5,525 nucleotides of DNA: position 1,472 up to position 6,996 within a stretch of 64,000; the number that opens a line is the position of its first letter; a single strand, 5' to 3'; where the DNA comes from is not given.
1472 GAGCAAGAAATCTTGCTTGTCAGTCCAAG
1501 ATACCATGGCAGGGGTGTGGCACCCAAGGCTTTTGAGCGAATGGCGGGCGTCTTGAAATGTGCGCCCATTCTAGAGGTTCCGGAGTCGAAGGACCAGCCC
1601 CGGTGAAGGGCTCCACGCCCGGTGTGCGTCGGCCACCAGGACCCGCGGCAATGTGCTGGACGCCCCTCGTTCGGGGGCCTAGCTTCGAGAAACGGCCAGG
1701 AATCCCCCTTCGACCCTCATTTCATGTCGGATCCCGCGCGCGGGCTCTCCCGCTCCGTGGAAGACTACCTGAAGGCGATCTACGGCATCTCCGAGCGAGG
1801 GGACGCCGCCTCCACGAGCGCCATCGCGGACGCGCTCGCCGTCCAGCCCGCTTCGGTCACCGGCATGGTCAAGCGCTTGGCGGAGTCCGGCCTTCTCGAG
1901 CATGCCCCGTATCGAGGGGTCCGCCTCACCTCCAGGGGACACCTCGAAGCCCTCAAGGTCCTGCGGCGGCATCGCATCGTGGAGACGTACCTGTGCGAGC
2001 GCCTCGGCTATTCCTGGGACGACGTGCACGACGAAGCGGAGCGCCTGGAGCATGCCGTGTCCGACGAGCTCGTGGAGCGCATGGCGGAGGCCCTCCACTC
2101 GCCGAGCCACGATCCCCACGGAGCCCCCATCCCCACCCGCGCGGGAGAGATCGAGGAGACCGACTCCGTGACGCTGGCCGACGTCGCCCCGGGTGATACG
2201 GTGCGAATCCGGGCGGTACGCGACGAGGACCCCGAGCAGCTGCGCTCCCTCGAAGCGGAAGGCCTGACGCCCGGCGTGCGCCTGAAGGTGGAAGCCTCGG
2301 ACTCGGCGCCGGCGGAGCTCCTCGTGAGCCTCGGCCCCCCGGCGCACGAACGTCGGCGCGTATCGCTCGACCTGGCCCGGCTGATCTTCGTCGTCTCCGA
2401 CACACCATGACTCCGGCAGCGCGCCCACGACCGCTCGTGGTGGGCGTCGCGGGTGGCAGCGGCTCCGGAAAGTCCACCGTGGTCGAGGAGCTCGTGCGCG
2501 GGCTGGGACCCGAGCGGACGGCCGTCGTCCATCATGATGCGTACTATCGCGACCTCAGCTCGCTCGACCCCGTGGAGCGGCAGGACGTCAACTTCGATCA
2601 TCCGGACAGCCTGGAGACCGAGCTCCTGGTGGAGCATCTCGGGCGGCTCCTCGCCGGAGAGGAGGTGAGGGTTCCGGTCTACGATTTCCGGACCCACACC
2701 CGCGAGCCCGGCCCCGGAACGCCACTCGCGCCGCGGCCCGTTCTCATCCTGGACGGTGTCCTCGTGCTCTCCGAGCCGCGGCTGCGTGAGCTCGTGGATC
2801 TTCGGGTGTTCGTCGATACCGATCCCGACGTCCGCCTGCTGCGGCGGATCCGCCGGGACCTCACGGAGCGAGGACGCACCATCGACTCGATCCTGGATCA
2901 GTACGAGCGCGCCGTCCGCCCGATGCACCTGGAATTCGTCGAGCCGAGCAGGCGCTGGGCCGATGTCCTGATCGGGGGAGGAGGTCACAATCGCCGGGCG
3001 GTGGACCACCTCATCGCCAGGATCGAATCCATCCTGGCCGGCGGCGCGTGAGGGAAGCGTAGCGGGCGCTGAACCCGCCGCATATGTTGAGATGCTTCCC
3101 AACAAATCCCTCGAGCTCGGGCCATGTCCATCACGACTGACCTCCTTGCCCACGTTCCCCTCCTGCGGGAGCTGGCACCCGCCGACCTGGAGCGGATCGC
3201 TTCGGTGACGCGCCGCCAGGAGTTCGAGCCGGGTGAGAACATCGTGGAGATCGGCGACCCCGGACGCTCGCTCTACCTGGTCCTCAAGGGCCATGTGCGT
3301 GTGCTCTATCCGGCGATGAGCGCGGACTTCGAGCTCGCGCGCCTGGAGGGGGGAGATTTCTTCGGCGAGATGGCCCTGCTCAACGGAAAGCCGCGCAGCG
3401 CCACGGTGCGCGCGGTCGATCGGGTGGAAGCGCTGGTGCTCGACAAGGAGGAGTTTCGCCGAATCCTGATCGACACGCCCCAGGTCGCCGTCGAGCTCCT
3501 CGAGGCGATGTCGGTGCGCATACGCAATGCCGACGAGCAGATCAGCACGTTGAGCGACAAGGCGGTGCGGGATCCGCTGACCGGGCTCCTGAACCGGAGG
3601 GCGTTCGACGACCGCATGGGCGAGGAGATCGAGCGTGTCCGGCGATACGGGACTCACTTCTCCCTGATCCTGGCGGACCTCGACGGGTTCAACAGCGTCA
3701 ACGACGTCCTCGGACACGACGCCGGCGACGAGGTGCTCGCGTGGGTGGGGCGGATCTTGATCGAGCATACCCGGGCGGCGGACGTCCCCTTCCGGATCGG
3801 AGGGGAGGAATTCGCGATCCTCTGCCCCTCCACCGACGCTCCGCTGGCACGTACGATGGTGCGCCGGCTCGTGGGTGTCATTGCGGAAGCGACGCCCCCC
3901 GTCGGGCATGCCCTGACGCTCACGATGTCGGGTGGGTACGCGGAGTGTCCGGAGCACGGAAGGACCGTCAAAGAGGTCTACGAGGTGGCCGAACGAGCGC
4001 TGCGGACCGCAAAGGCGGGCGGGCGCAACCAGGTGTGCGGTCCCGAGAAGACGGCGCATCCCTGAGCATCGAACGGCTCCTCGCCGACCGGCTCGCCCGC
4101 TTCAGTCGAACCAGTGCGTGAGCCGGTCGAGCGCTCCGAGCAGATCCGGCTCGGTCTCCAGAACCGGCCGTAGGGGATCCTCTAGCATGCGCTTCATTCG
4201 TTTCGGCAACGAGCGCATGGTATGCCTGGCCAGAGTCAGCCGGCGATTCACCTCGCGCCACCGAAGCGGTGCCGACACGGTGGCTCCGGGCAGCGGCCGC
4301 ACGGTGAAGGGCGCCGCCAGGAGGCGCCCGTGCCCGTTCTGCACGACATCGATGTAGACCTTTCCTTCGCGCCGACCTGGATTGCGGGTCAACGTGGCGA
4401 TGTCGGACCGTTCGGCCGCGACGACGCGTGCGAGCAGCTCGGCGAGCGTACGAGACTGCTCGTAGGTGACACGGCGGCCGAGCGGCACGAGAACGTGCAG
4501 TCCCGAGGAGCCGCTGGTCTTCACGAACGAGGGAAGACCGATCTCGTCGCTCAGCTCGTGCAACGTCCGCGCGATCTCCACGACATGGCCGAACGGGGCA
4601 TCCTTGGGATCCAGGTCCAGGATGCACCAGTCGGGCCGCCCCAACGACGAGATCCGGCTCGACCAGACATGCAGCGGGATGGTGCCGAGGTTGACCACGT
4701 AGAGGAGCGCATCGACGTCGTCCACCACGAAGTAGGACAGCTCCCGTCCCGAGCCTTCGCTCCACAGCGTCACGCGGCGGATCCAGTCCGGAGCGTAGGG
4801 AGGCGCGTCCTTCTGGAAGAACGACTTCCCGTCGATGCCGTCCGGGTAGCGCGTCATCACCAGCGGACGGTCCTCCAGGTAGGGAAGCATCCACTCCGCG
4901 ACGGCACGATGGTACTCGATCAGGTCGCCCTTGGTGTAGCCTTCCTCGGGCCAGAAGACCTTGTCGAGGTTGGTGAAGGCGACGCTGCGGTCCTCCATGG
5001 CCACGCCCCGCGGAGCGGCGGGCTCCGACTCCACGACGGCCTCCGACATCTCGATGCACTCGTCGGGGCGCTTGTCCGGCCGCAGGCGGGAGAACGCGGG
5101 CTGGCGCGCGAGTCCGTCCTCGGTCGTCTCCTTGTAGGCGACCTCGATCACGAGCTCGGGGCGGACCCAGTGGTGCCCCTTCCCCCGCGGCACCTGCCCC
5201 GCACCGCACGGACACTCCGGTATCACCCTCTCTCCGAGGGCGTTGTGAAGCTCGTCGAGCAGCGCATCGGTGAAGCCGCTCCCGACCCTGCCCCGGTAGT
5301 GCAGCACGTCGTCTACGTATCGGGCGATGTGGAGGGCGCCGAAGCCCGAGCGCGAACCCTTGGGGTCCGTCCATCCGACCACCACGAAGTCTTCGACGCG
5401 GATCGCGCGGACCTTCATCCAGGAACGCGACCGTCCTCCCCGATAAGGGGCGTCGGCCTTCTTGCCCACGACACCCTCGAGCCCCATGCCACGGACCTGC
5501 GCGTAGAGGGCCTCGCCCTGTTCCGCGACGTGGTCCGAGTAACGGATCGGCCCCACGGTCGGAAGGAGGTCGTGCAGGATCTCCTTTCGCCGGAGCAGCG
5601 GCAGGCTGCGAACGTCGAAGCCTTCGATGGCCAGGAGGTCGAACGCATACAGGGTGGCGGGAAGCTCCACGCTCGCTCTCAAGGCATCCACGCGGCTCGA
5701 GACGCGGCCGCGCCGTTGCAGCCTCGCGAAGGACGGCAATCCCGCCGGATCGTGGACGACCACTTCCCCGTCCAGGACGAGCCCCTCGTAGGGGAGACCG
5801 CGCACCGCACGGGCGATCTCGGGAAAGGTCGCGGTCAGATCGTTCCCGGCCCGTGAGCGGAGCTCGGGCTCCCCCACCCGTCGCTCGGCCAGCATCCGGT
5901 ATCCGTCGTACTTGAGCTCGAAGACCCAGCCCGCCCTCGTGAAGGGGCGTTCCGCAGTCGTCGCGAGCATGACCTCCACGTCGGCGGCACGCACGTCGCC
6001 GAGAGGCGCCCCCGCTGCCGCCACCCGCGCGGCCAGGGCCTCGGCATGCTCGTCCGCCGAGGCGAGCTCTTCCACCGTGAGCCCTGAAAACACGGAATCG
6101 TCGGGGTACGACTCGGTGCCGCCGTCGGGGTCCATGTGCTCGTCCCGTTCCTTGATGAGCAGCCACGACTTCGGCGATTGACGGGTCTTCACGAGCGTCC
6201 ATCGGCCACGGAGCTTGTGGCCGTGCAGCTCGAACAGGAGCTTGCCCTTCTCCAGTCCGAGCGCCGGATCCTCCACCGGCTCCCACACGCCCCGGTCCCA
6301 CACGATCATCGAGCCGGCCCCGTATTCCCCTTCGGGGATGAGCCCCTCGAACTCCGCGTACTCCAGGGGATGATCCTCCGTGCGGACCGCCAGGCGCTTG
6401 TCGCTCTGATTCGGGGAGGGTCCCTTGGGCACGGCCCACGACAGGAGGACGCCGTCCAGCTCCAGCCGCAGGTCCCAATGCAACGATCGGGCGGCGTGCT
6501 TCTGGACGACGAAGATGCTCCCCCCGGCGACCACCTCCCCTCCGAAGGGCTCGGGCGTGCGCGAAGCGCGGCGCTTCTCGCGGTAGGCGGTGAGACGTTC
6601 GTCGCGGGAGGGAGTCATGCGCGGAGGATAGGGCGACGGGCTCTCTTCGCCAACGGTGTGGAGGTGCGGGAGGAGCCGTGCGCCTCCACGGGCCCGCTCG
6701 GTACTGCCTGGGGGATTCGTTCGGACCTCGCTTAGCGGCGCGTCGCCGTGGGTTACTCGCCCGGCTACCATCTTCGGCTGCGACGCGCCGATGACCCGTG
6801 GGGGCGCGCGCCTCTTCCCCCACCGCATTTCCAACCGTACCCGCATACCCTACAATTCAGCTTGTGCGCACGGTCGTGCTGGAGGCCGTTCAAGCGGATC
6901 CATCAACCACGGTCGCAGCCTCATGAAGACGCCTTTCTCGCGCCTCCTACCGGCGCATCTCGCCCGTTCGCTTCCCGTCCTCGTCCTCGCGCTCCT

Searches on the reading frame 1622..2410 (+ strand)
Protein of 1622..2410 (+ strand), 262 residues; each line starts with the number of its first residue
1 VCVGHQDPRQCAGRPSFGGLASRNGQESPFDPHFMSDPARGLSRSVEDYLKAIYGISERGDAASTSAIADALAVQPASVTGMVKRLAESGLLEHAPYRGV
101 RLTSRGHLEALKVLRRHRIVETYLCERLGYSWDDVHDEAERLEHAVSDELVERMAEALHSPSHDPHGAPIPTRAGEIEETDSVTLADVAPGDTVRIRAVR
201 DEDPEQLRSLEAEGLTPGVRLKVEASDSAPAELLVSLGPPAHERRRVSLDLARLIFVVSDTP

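Call 87: search_protein_families(library=pfam, proteins=[window:1622-2410:+], max_evalue=0.00001)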
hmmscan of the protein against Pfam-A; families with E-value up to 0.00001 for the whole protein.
window:1622-2410:+ (262 aa): 3 families
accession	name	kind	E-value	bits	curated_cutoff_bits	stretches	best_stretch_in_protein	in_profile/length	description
PF02742.21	Fe_dep_repr_C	-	7.1e-29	100.1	27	1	103-172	1-70/70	Iron dependent repressor, metal binding and dimerisation domain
PF01325.25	Fe_dep_repress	-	5.5e-20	71.8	26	1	42-100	2-60/60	Iron dependent repressor, N-terminal DNA binding domain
PF04023.20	FeoA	-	2.3e-09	37.6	23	1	183-257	1-72/74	FeoA domain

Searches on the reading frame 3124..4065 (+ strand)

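Call 87: search_protein_families(library=pfam, proteins=[window:3124-4065:+], max_evalue=0.00001)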
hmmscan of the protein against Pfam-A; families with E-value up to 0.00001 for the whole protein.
window:3124-4065:+ (313 aa): 2 families
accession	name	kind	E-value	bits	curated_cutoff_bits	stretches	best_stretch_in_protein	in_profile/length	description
PF00990.26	GGDEF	-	1.1e-38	132.9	23.8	1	147-303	1-161/161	Diguanylate cyclase, GGDEF domain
PF00027.35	cNMP_binding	-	1.5e-22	79.8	27.5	1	32-115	2-86/89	Cyclic nucleotide-binding domain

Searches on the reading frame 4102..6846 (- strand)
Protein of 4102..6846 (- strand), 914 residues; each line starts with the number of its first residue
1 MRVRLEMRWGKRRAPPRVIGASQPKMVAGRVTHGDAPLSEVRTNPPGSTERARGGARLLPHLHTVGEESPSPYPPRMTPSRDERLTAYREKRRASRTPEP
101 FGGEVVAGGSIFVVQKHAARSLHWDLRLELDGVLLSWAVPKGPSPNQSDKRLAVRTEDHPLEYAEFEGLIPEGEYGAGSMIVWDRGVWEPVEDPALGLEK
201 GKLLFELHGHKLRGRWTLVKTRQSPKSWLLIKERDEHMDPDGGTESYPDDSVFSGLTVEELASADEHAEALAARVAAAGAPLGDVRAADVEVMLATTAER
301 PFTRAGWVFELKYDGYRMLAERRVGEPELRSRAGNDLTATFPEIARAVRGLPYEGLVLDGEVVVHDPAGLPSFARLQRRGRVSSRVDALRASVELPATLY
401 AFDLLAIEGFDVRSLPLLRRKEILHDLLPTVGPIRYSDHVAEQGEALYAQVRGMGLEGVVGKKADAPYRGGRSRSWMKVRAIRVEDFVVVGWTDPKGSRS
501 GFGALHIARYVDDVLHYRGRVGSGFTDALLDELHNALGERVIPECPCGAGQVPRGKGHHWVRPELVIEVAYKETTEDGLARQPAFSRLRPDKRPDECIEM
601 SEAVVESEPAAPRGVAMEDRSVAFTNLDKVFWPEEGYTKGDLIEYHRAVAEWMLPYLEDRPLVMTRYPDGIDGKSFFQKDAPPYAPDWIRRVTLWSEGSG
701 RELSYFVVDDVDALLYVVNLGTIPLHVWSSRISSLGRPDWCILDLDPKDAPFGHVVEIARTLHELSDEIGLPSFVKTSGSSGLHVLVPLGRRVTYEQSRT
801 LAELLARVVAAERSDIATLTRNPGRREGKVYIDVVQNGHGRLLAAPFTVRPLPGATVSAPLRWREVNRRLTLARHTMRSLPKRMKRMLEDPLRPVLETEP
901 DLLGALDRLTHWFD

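Call 87: search_protein_families(library=pfam, proteins=[window:4102-6846:-], max_evalue=0.00001)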
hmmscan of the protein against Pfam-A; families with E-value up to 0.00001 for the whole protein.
window:4102-6846:- (914 aa): 5 families
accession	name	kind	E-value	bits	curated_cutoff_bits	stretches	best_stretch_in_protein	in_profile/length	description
PF21686.3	LigD_Prim-Pol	-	2.9e-83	279.8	27.4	1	638-891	1-253/254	LigD, primase-polymerase domain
PF13298.12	LigD_N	-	2.3e-43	147.2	31.1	1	115-220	1-107/107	DNA Ligase D 3'-phosphoesterase domain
PF01068.26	DNA_ligase_A_M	-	6.8e-28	98.2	26.2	1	302-479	17-203/204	ATP dependent DNA ligase domain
PF04679.21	DNA_ligase_A_C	-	2.3e-23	82.9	27.5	1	499-592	2-94/94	ATP dependent DNA ligase C terminal region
PF01896.25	DNA_primase_S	-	7.9e-07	30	26.8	1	743-863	1-163/163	DNA primase small subunit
